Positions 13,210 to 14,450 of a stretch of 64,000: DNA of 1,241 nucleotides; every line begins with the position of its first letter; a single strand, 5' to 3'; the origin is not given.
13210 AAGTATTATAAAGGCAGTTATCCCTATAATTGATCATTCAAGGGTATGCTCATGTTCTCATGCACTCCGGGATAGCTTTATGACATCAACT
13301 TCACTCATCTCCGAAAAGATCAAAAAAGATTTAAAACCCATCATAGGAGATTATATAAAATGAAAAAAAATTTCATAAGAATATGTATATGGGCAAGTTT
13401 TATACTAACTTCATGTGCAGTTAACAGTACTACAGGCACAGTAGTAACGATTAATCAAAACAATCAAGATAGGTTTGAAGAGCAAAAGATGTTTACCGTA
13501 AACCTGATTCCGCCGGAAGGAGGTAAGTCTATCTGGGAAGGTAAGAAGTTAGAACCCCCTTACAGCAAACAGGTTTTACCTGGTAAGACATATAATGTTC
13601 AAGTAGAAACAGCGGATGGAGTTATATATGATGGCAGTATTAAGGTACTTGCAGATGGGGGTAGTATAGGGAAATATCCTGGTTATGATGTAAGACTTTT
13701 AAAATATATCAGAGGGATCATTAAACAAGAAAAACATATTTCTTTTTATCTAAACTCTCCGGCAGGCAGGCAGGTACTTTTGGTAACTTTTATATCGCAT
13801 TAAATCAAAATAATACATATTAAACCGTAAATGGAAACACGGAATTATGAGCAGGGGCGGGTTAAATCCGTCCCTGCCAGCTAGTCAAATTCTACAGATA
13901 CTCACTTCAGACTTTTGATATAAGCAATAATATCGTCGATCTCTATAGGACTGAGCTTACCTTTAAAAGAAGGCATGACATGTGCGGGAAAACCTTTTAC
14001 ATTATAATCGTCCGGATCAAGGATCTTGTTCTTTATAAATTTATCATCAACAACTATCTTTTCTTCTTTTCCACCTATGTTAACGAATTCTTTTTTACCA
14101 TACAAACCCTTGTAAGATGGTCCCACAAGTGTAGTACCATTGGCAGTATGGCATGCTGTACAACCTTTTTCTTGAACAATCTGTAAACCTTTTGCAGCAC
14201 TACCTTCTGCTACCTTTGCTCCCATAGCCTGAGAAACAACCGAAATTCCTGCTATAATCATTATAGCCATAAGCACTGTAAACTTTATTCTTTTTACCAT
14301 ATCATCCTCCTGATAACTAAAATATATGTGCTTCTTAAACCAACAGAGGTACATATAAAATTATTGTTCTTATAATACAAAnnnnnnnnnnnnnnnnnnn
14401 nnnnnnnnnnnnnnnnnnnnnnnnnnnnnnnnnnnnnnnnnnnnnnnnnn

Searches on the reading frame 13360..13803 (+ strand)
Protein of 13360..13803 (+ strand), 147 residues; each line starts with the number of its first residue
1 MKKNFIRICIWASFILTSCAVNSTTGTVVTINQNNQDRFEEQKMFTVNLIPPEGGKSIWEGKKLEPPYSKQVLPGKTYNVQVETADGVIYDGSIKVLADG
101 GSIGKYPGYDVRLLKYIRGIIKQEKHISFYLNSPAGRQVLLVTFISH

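Call 3: search_protein_families(library=pfam, proteins=[window:13360-13803:+], max_evalue=0.1)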
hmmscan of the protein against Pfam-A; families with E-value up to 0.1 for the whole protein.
window:13360-13803:+ (147 aa): 1 family
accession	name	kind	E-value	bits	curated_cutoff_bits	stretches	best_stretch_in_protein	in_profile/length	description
PF03727.22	Hexokinase_2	-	0.098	12.4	24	0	93-129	187-225/242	Hexokinase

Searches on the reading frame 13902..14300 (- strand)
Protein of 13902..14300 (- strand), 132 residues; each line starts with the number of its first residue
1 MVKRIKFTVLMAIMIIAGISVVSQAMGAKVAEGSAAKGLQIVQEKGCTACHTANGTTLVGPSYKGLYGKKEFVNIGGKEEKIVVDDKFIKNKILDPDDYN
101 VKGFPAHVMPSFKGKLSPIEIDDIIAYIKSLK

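Call 3: search_protein_families(library=pfam, proteins=[window:13902-14300:-], max_evalue=0.1)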
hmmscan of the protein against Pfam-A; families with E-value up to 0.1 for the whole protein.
window:13902-14300:- (132 aa): 3 families
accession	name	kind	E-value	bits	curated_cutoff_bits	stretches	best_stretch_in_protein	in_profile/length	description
PF00034.26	Cytochrom_C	-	4.2e-10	41.2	21.3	1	35-132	1-90/90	Cytochrome c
PF13442.11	Cytochrome_CBB3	-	9.9e-06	26.2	27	1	35-128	3-68/68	Cytochrome C oxidase, cbb3-type, subunit III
PF09699.15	Paired_CXXCH_1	-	0.074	13.2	20.6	0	42-56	4-18/41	Doubled CXXCH motif (Paired_CXXCH_1)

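Call 4: search_protein_families(library=ncbifam, proteins=[window:13902-14300:-], max_evalue=0.1)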
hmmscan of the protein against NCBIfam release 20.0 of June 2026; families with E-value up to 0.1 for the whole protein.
window:13902-14300:- (132 aa): 10 families
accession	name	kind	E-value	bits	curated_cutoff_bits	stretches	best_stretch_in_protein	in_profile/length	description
NF045930.1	Cytc6PetJCyano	equivalog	1.6e-06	28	135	1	8-128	6-102/110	cytochrome c6 PetJ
TIGR04485.1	thiosulf_SoxX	equivalog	2.1e-06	28.3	61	1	46-130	4-77/78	sulfur oxidation c-type cytochrome SoxX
TIGR00782.1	ccoP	equivalog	6.4e-06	25.7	179.95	1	29-131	101-192/285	cytochrome-c oxidase, cbb3-type subunit III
NF050122.1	bc1_QcrC_actin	exception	0.0016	17.8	200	0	13-65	19-71/253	cytochrome bc1 complex diheme cytochrome c subunit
NF052248.1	SorU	equivalog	0.0086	16.3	100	0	108-128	52-72/72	SorU family sulfite dehydrogenase c-type cytochrome subunit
NF011054.0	PRK14486.1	equivalog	0.0091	15.5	447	1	35-132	215-291/294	putative bifunctional cbb3-type cytochrome c oxidase subunit II/cytochrome c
TIGR02603.1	CxxCH_TIGR02603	domain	0.011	15.7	68.15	0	33-67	1-35/134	putative heme-binding domain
NF045774.1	cytochro_C551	exception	0.018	15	118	1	12-66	12-69/110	cytochrome c551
NF045773.1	cytochro_C550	exception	0.034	14.1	125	1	23-71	32-84/118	cytochrome c550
NF041895.1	choice_anch_V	domain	0.086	12.9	42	0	20-58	8-38/150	choice-of-anchor V domain-containing protein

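Call 66: search_solved_structures(query=window:13902-14300:-, max_evalue=0.01)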
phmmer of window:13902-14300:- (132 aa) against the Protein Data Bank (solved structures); distinct sequences matched with E-value up to 0.01: 18.
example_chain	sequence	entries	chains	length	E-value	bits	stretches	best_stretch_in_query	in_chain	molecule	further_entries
1w2l_A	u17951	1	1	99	1.9e-14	57.3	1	36-130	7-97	CYTOCHROME OXIDASE SUBUNIT II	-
9l08_A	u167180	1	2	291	6.2e-10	42.7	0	40-83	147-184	Covalently Connected Cytochrome c555 trimer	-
6xkx_p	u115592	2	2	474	6.5e-06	29.7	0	47-129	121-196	Cbb3-type cytochrome c oxidase subunit CcoP,Cytochrome c-type cyt cy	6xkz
2yk3_A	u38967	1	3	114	9.7e-06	29.1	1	29-132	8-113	CYTOCHROME C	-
7zs0_A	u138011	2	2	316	0.00026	24.5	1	19-131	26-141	Hypothetical (Diheme) protein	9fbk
7zs1_A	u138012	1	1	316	0.00061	23.3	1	19-131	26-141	Hypothetical (Diheme) protein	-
9msz_A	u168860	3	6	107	0.00064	23.3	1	32-130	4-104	Cytochrome c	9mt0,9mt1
7zs2_A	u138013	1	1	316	0.00069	23.2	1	19-131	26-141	Hypothetical (Diheme) protein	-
8ed4_I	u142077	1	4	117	0.00083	22.9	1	32-130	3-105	C-type cytochrome c552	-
2zxy_A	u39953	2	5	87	0.0013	22.3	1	37-96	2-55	Cytochrome c552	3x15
1f1f_A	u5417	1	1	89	0.0014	22.2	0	106-128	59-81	CYTOCHROME C6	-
1raq_A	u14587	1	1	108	0.0051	20.4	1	32-129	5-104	REP A2 ISO-1-CYTOCHROME C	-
1kib_A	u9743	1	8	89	0.0072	19.9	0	106-128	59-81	cytochrome c6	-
2exv_A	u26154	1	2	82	0.0078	19.8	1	42-80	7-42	Cytochrome c-551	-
1rap_A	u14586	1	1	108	0.0079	19.7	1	32-129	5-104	REP A2 ISO-1-CYTOCHROME C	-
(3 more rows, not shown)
